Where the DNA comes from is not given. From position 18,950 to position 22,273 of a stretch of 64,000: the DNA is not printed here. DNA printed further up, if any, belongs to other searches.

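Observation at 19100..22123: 1007-aa pilin carrying ten Sushi/CCP-like modules and a LamG-like lectin domain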

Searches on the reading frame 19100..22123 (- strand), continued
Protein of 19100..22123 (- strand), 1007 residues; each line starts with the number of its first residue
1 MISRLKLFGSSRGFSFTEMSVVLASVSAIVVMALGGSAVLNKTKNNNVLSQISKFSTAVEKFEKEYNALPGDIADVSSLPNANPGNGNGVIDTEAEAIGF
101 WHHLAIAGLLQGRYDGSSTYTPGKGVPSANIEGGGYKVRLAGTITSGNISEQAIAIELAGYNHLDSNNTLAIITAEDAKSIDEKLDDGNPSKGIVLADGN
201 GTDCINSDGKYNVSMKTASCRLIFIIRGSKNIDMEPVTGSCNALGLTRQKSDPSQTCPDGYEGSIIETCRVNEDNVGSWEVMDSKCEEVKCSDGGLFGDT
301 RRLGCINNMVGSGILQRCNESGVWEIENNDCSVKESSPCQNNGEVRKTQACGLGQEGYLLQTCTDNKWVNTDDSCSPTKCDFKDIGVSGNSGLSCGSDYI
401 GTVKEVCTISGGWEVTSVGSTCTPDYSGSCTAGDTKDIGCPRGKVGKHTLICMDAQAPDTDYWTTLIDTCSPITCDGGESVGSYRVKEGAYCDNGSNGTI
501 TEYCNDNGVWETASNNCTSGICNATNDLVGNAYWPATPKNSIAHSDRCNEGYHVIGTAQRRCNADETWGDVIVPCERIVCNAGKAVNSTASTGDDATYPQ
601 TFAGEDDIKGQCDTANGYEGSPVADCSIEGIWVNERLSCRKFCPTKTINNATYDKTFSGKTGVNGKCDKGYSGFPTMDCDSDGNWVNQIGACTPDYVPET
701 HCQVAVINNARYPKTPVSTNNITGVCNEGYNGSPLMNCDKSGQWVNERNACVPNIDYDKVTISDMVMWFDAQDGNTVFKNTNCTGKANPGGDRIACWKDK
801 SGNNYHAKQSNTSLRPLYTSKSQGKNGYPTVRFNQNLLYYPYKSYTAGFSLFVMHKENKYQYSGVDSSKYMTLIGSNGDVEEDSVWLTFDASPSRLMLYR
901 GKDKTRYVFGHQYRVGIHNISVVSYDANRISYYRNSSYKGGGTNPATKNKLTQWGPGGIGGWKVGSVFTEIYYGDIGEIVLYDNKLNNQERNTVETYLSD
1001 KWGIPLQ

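Call 47: find_encoding_contigs(protein=P0006, flank=10000, max_places=2)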
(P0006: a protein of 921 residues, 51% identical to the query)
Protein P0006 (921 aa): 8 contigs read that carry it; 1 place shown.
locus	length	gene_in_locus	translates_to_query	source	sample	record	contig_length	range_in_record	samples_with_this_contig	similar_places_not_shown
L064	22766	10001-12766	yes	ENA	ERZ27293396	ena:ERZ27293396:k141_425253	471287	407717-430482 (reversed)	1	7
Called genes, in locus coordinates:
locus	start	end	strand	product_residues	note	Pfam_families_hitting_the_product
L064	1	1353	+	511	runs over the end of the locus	PF02874:ATP-synt_ab_N, PF00006:ATP-synt_ab, PF00306:ATP-synt_ab_C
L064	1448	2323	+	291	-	PF00231:ATP-synt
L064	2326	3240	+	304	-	PF02016:Peptidase_S66, PF17676:Peptidase_S66C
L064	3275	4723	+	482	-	PF02874:ATP-synt_ab_N, PF00006:ATP-synt_ab, PF22919:ATP-synt_VA_C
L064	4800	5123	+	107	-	PF02823:ATP-synt_DE_N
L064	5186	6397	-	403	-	PF01960:ArgJ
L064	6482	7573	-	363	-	PF25237:MSL2_3 (weak), PF21088:MS_channel_1st, PF00924:MS_channel_2nd, PF21082:MS_channel_3rd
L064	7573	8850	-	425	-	PF02403:Seryl_tRNA_N, PF00587:tRNA-synt_2b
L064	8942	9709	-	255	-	PF00902:TatC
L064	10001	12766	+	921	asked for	-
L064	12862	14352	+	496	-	-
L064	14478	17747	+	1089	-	PF13385:Laminin_G_3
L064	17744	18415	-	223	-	PF00929:RNase_T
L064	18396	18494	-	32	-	-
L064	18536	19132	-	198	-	PF01121:CoaE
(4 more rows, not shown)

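Call 48: find_encoding_contigs(protein=P0007, flank=10000, max_places=2)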
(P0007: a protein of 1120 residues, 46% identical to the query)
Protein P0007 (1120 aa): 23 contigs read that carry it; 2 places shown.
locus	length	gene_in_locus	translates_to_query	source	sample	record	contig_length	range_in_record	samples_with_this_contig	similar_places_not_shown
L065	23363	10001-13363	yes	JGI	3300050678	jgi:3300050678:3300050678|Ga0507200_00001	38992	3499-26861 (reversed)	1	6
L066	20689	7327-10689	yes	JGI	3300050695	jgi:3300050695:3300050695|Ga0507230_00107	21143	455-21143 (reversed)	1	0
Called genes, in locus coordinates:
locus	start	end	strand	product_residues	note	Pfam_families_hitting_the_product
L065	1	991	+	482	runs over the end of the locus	PF02874:ATP-synt_ab_N, PF00006:ATP-synt_ab, PF22919:ATP-synt_VA_C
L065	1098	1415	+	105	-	PF02823:ATP-synt_DE_N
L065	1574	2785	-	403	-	PF01960:ArgJ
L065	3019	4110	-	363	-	PF25237:MSL2_3 (weak), PF21088:MS_channel_1st, PF00924:MS_channel_2nd, PF21082:MS_channel_3rd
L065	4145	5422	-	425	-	PF02403:Seryl_tRNA_N, PF00587:tRNA-synt_2b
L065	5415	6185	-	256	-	PF00902:TatC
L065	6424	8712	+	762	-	-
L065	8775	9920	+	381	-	-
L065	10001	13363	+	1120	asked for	PF13385:Laminin_G_3 (weak)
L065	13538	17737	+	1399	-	PF25599:Ephrin_CRD (faint), PF13385:Laminin_G_3 (weak)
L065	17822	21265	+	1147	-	PF13385:Laminin_G_3 (faint)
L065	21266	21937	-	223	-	PF00929:RNase_T, PF13482:RNase_H_2 (faint), PF16473:Rv2179c-like (weak)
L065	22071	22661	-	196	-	PF01121:CoaE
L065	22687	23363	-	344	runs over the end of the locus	PF08501:Shikimate_dh_N, PF01488:Shikimate_DH, PF18317:SDH_C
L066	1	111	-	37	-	?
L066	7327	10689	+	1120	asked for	PF13385:Laminin_G_3 (weak)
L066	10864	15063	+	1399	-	PF25599:Ephrin_CRD (faint), PF13385:Laminin_G_3 (weak)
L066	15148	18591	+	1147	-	PF13385:Laminin_G_3 (faint)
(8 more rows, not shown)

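Call 56: predict_structure(alignment_id=A3)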
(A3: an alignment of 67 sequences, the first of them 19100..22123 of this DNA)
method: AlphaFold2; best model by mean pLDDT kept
length: 1007 residues; sequences in the alignment: 67
mean_pLDDT: 86.1   pTM: 0.47
mean pLDDT of the five models: 86.1, 85.8, 84.9, 84.9, 84.7
residues with pLDDT >= 90: 562; 70-90: 326; 50-70: 73; < 50: 46
segments of 3 or more residues with pLDDT < 50: 1-13, 230-233, 588-590, 695-699, 754-762, 938-948
pLDDT, mean of each block of 10 residues (from residue 1): 35 54 74 75 91 96 95 95 94 97 98 95 96 96 87 95 96 97 95 94 94 96 85 66 90 93 94 90 93 97 96 97 97 91 88 95 93 95 96 97 97 96 94 96 97 84 94 96 96 91 98 93 88 91 91 87 92 93 68 75 90 85 88 82 86 84 83 85 85 54 79 81 80 82 80 44 75 95 96 96 92 95 92 93 72 90 65 75 76 73 73 85 82 64 44 73 67 94 79 87 84
secondary structure, 60 per line:
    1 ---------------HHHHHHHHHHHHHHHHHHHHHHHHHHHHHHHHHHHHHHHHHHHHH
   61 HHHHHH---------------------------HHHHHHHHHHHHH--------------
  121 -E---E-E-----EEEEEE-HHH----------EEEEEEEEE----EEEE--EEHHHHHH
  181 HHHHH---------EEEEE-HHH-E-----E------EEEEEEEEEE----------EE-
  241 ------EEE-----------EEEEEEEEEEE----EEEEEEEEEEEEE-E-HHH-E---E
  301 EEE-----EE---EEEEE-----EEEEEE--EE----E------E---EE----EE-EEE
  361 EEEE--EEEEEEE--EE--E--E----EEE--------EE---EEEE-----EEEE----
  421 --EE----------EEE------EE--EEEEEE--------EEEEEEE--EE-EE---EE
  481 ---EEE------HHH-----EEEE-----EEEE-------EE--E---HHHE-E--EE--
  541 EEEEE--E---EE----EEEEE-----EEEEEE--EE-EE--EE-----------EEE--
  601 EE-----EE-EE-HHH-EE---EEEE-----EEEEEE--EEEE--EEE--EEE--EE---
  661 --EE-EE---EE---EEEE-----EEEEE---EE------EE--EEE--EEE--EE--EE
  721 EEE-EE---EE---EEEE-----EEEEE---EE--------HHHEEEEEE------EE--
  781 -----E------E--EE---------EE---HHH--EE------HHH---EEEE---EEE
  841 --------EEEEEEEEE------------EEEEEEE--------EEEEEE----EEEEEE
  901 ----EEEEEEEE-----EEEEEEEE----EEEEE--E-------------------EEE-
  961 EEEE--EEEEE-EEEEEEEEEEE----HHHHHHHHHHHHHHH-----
elements in order (helices of 4 or more, strands of 3 or more residues): H16-66 H94-106 E134-139 E154-162 E167-170 H175-185 E195-199 E218-227 E247-249 E261-271 E276-288 E300-303 E314-318 E324-329 E358-364 E367-373 E388-390 E404-407 E413-416 E435-437 E448-453 E462-468 E484-486 E501-504 E510-513 E541-545 E558-562 E568-573 E596-598 E623-626 E632-637 E640-643 E646-648 E651-653 E676-679 E685-689 E705-707 E710-712 E719-723 E735-738 E744-748 E765-770 E831-834 E838-840 E849-857 E870-876 E885-890 E895-900 E905-912 E918-925 E930-934 E957-959 E961-964 E967-971 E973-983 H988-1002
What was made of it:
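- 21416..22084 (-): Pilin module, aa 14-236. It begins with F+1...E+5. The alpha1 helix spans aa 16-66, with Gly-Gly at mature positions 22-23. A helix and a beta-sheet follow, and the module closes with the conserved Cys pair C204/C220. AlphaFold model, pLDDT mostly above 90 for residues 41-230 (call 56).
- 20573..21403 (-): Short CCP-like modules 1-6, aa 241-517. Each is 37-46 aa with four Cys and one Trp. Confidently modelled as small beta modules (call 56).
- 19103..19840 (-): C-terminal ConA/LamG-like jelly-roll domain, aa 762-1007. It contains C783/C796 and ends ...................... Beta-rich model with a terminal helix (call 56).
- On Type IV pilins / type IV filament subunits: The AlphaFold model has a helix at residues 16-66 and strands at 134-139, 154-162, 167-170, 195-199 and 218-227, with high pLDDT (call 56).
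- alpha1 helix at residues 16-66 plus a beta-sheet in a model with pLDDT 86 (call 56). The model shows a 51-residue alpha1 helix (call 56).
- Tried and rejected: It was replaced by a run with a 67-sequence alignment (call 56).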

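Call 58: fold_search(model_id=the predicted structure, library=pdb)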
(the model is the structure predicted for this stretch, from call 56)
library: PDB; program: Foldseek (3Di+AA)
matches with E <= 10: 1286; with E <= 0.001: 175
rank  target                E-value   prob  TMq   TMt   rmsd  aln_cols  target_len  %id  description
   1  2gsx_MODEL_1_A        1.3e-12  1.00  0.10  0.11  88.5       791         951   16  Complement Receptor Type 2 (released 2006-09-26)
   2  2fhr                  3.5e-10  1.00  0.16  0.25  39.4       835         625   10  Trypanosoma Rangeli Sialidase In Complex With 2,3- Difluorosialic Acid (Covalent Intermediate) (released 2006-01-17)
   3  1ms1_A                4.6e-10  1.00  0.15  0.23  36.6       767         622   10  Monoclinic form of Trypanosoma cruzi trans-sialidase, in complex with 3-deoxy-2,3-dehydro-N-acetylneuraminic acid (DAN (released 2003-03-25)
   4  1ms5_A                4.8e-10  1.00  0.17  0.26  40.6       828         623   10  Triclinic form of Trypanosoma cruzi trans-sialidase, soaked with N-acetylneuraminyl-a-2,3-thio-galactoside (NA-S-Gal) (released 2003-03-25)
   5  1n1s                  7.7e-10  1.00  0.16  0.24  35.2       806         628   12  Trypanosoma rangeli sialidase (released 2003-01-07)
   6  1ms5_B                8.5e-10  1.00  0.17  0.26  41.0       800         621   10  Triclinic form of Trypanosoma cruzi trans-sialidase, soaked with N-acetylneuraminyl-a-2,3-thio-galactoside (NA-S-Gal) (released 2003-03-25)
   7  1ms8_A                9.0e-10  1.00  0.16  0.25  35.8       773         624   10  Triclinic form of Trypanosoma cruzi trans-sialidase, in complex with 3-deoxy-2,3-dehydro-N-acetylneuraminic acid (DANA (released 2003-03-25)
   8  1wcs                  1.1e-09  1.00  0.16  0.25  40.6       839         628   10  A mutant of Trypanosoma rangeli sialidase displaying trans-sialidase activity (released 2004-12-15)
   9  1ms9_A                1.2e-09  1.00  0.16  0.25  38.5       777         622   10  Triclinic form of Trypanosoma cruzi trans-sialidase, in complex with lactose (released 2003-03-25)
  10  2ags                  1.4e-09  1.00  0.17  0.26  38.2       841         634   10  Trypanosoma rangeli Sialidase in Complex with 2-Keto-3-deoxy-D-glycero-D-galacto-2,3-difluoro-nononic acid (2,3-difluoro (released 2005-11-22)
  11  1ms8_B                1.5e-09  1.00  0.15  0.24  35.8       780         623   11  Triclinic form of Trypanosoma cruzi trans-sialidase, in complex with 3-deoxy-2,3-dehydro-N-acetylneuraminic acid (DANA (released 2003-03-25)
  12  2a75                  1.8e-09  1.00  0.16  0.24  34.3       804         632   12  Trypanosoma rangeli Sialidase In Complex With 2,3- Difluorosialic Acid (Covalent Intermediate) (released 2005-11-22)
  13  1mr5                  1.9e-09  1.00  0.18  0.27  40.4       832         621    9  Orthorhombic form of Trypanosoma cruzi trans-sialidase (released 2003-03-18)
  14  1ms0_A                1.9e-09  1.00  0.16  0.25  38.1       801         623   10  Monoclinic form of Trypanosoma cruzi trans-sialidase, in complex with 3-deoxy-2,3-dehydro-N-acetylneuraminic acid (DAN (released 2003-03-25)
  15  5hp6                  1.9e-09  1.00  0.18  0.22  36.4       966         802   10  Structure of AbnA, a GH43 extracellular arabinanase from Geobacillus stearothermophilus (a new conformational state) (released 2017-02-01)
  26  7oa8                  5.4e-07  1.00  0.17  0.40  18.9       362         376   13  PilC minor pilin of Streptococcus sanguinis SK36 type IV pili (released 2022-05-04)
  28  7oa7                  7.8e-07  1.00  0.17  0.44  17.1       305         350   12  PilC minor pilin of Streptococcus sanguinis 2908 type IV pili (released 2022-05-04)
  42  2v73_B                1.6e-05  1.00  0.12  0.56   4.7       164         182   16  The structure of the family 40 CBM from C. perfringens NanJ in complex with a sialic acid containing molecule (released 2007-08-21)
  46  5hon_A                2.4e-05  1.00  0.15  0.63   4.8       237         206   13  Structure of Domain 4 of AbnA, a GH43 extracellular arabinanase from Geobacillus stearothermophilus, in complex with a (released 2017-02-01)
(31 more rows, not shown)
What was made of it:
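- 19871..20560 (-): Full-size CCP/Sushi modules 7-10, aa 522-751. Each is 50-60 aa. Foldseek supports the fold (call 58).
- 19103..19840 (-): Foldseek hits trans-sialidase lectin domains, 5hon (TM-score normalised to target length, TMt, 0.63), CBM40 2v73 and PilC 7oa8/7oa7 (call 58).
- On Sushi / CCP / SCR domain (Pfam PF00084): Foldseek gives CR2 at 1.3e-12, plus beta2-GPI, CD46 and CD55 (call 58).
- On ConA-like / Laminin_G_3 (PF13385) lectin-type domains: Foldseek hits trans-sialidase lectin domains at about 1e-10, 5hon at TMt 0.63, CBM40 2v73 at TMt 0.56 and PilC 7oa7/7oa8 (call 58).
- Closest known: Streptococcus sanguinis PilC. Same: Foldseek hit at E 5e-7, TMt 0.40-0.44 (call 58).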

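Call 69: find_encoding_contigs(protein=window:19100-22123:-, flank=3000, max_places=5)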
Protein window:19100-22123:- (1007 aa): 16 contigs read that carry it; 2 places shown.
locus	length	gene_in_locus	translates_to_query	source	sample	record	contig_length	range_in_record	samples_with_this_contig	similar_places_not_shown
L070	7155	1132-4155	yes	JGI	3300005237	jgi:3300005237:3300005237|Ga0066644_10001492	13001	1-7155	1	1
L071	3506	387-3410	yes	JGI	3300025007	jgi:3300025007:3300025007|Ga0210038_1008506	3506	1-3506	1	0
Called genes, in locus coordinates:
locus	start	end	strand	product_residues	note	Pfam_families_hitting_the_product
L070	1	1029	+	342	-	?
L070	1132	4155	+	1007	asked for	PF25599:Ephrin_CRD (faint)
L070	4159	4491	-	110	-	PF02962:CHMI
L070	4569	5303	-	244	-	-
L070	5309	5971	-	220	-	PF01596:Methyltransf_3, PF13578:Methyltransf_24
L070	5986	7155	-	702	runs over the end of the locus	PF00771:FHIPEP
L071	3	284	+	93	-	?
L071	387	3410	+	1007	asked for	PF25599:Ephrin_CRD (faint)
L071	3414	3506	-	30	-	?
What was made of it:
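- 19100..22123 (-): Whole ORF, 1007 aa plus stop: a modular prepilin-like protein. The identical product is on 16 contigs (call 69).
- Checked: The identical protein is on record on 16 metagenomic contigs with the same neighbours (call 69), so it is a real, conserved gene.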

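Call 70: find_encoding_contigs(protein=P0002, flank=5000, max_places=3)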
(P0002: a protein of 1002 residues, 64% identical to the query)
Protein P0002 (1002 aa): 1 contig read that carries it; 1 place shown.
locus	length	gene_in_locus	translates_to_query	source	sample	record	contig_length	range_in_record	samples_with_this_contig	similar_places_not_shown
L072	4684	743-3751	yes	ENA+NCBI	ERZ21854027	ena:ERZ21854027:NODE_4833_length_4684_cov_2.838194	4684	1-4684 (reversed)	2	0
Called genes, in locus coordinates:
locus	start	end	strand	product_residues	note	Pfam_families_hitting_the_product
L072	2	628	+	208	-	?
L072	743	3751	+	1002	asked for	PF25599:Ephrin_CRD (faint)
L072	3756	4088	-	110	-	PF02962:CHMI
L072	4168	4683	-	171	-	?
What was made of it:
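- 19100..22123 (-): An orthologue with 64% identity and the same downstream neighbour exists (P0002, call 70).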
